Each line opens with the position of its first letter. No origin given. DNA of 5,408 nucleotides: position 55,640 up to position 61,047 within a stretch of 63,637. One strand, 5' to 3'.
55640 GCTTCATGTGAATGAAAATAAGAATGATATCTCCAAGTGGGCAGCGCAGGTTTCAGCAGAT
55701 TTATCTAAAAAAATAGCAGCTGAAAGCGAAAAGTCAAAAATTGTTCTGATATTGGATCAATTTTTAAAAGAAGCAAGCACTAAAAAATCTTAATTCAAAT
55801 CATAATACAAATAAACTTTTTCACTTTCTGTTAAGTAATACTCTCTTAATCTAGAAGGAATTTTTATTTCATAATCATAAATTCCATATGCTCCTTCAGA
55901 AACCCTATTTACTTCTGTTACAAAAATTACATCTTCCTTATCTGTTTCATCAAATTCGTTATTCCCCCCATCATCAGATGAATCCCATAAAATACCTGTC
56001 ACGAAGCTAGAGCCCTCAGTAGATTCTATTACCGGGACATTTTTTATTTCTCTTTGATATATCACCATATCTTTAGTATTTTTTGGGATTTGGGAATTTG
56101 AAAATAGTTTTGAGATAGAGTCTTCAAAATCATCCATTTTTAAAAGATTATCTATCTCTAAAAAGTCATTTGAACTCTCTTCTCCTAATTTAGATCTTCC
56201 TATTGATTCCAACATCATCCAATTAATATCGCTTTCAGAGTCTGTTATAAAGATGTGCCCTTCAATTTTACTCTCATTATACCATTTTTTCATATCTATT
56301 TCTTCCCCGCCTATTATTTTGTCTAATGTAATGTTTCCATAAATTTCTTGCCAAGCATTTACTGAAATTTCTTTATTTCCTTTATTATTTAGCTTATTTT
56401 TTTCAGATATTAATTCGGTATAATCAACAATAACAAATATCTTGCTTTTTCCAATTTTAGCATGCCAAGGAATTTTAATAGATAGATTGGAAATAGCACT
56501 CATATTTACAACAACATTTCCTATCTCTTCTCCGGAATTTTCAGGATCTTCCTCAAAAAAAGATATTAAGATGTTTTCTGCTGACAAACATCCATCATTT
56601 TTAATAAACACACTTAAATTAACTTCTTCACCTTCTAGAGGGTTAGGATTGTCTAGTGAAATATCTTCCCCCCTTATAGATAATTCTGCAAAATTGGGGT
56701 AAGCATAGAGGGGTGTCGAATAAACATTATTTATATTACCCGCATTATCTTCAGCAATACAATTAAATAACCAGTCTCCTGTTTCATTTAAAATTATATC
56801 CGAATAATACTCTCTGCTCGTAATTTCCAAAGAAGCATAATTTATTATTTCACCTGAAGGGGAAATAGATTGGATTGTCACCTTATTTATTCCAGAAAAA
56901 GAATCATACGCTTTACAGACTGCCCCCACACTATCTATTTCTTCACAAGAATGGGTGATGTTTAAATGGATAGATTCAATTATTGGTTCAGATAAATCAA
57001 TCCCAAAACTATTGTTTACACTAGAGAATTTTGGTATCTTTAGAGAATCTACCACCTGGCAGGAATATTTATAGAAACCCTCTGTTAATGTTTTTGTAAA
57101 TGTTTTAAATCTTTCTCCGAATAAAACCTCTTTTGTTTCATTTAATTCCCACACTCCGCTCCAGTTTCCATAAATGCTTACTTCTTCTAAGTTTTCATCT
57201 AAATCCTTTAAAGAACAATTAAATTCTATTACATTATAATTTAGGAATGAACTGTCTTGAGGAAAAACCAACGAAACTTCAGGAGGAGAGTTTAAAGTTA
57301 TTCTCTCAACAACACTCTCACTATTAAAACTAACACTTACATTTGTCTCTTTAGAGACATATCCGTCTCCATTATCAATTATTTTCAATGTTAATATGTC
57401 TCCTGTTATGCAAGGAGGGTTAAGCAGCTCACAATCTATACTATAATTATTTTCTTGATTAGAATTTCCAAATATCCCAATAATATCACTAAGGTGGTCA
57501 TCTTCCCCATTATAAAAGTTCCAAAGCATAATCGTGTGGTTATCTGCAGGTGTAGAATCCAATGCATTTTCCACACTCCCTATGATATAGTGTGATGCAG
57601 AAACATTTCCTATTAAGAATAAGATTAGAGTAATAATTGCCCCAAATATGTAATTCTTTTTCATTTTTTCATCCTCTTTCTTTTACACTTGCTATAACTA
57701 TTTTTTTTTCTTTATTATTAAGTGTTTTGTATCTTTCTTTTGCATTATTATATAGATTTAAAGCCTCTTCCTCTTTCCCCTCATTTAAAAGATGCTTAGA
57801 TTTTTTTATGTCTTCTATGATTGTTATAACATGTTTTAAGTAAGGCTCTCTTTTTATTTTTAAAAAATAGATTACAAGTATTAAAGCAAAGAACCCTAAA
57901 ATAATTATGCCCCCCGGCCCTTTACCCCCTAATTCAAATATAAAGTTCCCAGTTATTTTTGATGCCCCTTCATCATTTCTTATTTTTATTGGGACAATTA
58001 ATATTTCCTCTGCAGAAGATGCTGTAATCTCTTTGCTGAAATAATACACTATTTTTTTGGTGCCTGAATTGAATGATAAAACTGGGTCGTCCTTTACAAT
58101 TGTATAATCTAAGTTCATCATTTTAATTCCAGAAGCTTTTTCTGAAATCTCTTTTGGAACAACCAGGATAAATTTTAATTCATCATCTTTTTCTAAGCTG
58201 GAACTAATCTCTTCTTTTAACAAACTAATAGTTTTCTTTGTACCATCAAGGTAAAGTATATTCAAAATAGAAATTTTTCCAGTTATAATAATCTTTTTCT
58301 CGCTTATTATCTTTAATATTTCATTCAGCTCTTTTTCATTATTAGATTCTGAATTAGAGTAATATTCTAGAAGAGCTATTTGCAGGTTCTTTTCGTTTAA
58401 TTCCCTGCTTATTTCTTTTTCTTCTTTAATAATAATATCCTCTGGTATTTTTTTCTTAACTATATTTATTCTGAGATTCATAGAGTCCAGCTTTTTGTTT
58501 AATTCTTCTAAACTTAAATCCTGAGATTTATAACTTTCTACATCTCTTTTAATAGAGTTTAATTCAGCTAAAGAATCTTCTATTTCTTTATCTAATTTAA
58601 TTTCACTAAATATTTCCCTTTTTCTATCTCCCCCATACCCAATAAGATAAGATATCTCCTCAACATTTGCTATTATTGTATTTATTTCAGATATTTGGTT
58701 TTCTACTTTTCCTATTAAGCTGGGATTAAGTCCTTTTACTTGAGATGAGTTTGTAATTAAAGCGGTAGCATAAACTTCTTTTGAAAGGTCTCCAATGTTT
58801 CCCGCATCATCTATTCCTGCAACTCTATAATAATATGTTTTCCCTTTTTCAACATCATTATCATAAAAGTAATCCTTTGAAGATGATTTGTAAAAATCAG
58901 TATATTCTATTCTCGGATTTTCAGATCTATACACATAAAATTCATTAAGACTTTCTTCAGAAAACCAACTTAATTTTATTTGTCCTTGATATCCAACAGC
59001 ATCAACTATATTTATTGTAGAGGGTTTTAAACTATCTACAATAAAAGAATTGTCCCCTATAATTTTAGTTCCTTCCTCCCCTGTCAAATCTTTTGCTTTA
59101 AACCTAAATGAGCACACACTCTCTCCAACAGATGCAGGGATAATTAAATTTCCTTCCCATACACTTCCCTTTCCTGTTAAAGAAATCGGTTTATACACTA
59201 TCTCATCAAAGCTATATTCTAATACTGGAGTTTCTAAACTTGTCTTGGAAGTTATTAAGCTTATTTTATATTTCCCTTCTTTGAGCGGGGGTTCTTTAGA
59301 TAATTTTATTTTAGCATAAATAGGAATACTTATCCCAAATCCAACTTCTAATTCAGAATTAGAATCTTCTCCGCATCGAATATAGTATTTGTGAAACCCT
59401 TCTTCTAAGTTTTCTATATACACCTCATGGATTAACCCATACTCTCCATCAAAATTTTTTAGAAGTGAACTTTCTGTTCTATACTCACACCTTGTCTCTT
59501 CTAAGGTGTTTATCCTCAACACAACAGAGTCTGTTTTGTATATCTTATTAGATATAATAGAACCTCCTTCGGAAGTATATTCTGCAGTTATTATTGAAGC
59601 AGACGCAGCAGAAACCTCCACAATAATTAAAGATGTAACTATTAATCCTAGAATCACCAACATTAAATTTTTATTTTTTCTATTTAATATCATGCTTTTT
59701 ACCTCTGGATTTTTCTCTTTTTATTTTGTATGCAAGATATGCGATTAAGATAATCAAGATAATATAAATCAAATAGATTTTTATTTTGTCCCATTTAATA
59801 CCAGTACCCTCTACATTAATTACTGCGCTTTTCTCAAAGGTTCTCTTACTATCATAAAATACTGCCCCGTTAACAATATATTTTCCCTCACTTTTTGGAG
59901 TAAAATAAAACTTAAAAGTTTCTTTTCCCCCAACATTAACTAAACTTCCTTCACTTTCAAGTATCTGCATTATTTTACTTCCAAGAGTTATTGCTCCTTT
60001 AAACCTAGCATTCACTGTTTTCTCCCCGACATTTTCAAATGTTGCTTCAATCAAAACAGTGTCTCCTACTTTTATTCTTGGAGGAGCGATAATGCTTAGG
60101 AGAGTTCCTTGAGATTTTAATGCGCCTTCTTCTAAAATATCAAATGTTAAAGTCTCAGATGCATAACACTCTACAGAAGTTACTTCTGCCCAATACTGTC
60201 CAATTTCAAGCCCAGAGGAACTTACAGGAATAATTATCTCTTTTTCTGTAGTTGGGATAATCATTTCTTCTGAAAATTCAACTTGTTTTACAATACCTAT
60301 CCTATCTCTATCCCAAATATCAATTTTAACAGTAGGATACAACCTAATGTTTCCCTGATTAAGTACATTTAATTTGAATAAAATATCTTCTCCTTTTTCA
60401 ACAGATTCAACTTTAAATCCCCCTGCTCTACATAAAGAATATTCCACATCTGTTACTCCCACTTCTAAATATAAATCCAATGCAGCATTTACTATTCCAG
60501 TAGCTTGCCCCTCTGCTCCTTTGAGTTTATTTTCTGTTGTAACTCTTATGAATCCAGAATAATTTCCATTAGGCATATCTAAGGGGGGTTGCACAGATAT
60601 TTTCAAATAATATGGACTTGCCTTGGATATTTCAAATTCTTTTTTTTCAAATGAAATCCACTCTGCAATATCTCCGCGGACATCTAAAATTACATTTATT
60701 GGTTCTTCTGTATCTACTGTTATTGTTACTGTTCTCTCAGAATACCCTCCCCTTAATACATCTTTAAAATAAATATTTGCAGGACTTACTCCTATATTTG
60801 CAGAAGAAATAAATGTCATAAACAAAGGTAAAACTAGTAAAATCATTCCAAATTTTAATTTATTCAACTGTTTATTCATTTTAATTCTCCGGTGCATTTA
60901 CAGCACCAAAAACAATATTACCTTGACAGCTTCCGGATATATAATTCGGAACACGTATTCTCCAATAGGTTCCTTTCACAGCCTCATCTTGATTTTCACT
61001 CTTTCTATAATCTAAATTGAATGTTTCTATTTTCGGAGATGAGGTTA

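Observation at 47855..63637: An island of 16 kb or more of regulator-led operons for giant surface proteins built around a transmembrane HerA-type ATPase: candidate undescribed envelope/host-interaction apparatus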

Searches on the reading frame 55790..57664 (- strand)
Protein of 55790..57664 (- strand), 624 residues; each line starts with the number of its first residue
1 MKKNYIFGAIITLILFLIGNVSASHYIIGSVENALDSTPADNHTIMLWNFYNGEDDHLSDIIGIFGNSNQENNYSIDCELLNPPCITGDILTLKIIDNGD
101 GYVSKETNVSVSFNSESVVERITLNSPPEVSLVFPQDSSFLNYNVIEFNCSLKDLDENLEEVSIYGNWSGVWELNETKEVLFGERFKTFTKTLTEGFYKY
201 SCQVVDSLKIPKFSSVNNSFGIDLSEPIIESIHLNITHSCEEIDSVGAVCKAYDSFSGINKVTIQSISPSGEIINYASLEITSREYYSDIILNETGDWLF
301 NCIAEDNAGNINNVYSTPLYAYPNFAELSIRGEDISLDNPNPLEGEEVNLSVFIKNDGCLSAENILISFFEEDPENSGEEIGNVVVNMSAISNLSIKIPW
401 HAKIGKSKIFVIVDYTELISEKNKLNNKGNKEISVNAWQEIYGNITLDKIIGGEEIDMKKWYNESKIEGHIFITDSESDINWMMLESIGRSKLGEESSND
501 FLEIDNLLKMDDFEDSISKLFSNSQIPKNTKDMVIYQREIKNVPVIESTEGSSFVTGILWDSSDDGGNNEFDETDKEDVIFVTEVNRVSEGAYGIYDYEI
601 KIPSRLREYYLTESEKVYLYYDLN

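Call 5: search_protein_families(library=pfam, proteins=[window:55790-57664:-], max_evalue=0.1)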
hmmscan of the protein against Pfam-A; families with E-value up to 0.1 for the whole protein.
window:55790-57664:- (624 aa): 1 family
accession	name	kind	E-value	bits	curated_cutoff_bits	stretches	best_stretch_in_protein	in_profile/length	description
PF07705.17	CARDB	-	1.9e-06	28.5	22.7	1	334-428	7-98/101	CARDB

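Call 28: search_protein_families(library=ncbifam, proteins=[window:55790-57664:-], max_evalue=0.1)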
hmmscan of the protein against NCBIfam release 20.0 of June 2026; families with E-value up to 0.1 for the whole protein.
window:55790-57664:- (624 aa): 0 families

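Call 29: search_protein_families(library=phrogs, proteins=[window:55790-57664:-], max_evalue=0.01)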
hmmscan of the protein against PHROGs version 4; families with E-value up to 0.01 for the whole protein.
window:55790-57664:- (624 aa): 0 families

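Call 101: search_protein_families(library=padloc, proteins=[window:55790-57664:-], max_evalue=0.001)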
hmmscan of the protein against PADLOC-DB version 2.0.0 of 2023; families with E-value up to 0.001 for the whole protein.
window:55790-57664:- (624 aa): 0 families

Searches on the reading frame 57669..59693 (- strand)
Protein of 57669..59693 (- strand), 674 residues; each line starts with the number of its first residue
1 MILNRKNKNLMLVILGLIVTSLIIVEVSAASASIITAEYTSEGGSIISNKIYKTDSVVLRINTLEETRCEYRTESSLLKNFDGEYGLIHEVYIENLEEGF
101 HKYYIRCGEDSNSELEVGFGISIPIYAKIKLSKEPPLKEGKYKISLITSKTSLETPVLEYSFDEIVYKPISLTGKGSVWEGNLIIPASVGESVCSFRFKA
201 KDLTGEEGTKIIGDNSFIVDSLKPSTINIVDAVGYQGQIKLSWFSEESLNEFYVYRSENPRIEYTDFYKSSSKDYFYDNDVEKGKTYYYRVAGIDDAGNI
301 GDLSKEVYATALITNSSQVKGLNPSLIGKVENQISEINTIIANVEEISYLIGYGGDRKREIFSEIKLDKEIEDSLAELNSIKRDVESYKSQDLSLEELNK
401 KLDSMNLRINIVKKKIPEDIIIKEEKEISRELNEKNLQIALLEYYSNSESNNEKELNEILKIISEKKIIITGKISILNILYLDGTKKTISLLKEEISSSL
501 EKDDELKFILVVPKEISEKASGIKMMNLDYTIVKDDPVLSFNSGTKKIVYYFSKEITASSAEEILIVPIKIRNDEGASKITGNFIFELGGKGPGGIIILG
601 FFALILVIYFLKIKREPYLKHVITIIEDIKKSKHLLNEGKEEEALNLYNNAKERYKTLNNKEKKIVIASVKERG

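Call 5: search_protein_families(library=pfam, proteins=[window:57669-59693:-], max_evalue=0.1)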
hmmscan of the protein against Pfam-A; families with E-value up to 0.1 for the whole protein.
window:57669-59693:- (674 aa): 1 family
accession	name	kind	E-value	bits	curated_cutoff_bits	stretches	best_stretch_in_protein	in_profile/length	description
PF16656.11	Pur_ac_phosph_N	-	0.072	14.1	30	0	71-112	43-83/93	Purple acid Phosphatase, N-terminal domain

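Call 28: search_protein_families(library=ncbifam, proteins=[window:57669-59693:-], max_evalue=0.1)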
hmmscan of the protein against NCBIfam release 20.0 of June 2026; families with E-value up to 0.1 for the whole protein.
window:57669-59693:- (674 aa): 0 families

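Call 29: search_protein_families(library=phrogs, proteins=[window:57669-59693:-], max_evalue=0.01)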
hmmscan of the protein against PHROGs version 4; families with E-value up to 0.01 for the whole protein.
window:57669-59693:- (674 aa): 1 family
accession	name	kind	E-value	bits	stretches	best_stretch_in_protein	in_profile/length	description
phrog_31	-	tail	0.0018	17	1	235-370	980-1103/1565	central tail fiber J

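Call 101: search_protein_families(library=padloc, proteins=[window:57669-59693:-], max_evalue=0.001)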
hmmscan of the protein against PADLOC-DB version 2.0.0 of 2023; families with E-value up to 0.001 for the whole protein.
window:57669-59693:- (674 aa): 0 families

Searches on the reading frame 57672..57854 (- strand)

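Call 79: search_protein_families(library=pfam, proteins=[window:57672-57854:-], max_evalue=1)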
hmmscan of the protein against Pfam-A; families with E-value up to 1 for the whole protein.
window:57672-57854:- (61 aa): 3 families
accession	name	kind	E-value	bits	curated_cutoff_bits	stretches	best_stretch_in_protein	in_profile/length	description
PF10938.13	YfdX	-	0.003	18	26.6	1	13-54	2-43/149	YfdX protein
PF20158.4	Cas5fv_helical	-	0.032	14.8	25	1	8-54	58-104/158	Cas5fv helical domain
PF22284.1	DUF6961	-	0.19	12.3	27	1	18-49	27-57/58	Family of unknown function (DUF6961)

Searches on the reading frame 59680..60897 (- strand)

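Call 5: search_protein_families(library=pfam, proteins=[window:59680-60897:-], max_evalue=0.1)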
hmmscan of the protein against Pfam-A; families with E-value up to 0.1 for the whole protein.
window:59680-60897:- (405 aa): 3 families
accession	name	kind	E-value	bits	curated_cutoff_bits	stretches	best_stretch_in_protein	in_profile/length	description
PF07705.17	CARDB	-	0.012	16.3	22.7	0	270-342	10-79/101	CARDB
PF13584.12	BatD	-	0.014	16.4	24.1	1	271-348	4-77/92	BatD DUF11 like domain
PF15780.11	ASH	-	0.016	15.8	27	0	39-104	11-76/98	Abnormal spindle-like microcephaly-assoc'd, ASPM-SPD-2-Hydin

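Call 28: search_protein_families(library=ncbifam, proteins=[window:59680-60897:-], max_evalue=0.1)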
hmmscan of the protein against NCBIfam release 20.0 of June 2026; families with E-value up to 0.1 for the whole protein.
window:59680-60897:- (405 aa): 1 family
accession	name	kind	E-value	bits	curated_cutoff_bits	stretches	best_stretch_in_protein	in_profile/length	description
NF012200.0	choice_anch_D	domain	0.0049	17.4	45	0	31-64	13-46/108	choice-of-anchor D domain-containing protein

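Call 29: search_protein_families(library=phrogs, proteins=[window:59680-60897:-], max_evalue=0.01)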
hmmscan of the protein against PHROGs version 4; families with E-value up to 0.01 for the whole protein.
window:59680-60897:- (405 aa): 0 families

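Call 101: search_protein_families(library=padloc, proteins=[window:59680-60897:-], max_evalue=0.001)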
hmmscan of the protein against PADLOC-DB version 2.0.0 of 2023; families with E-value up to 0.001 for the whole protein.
window:59680-60897:- (405 aa): 0 families
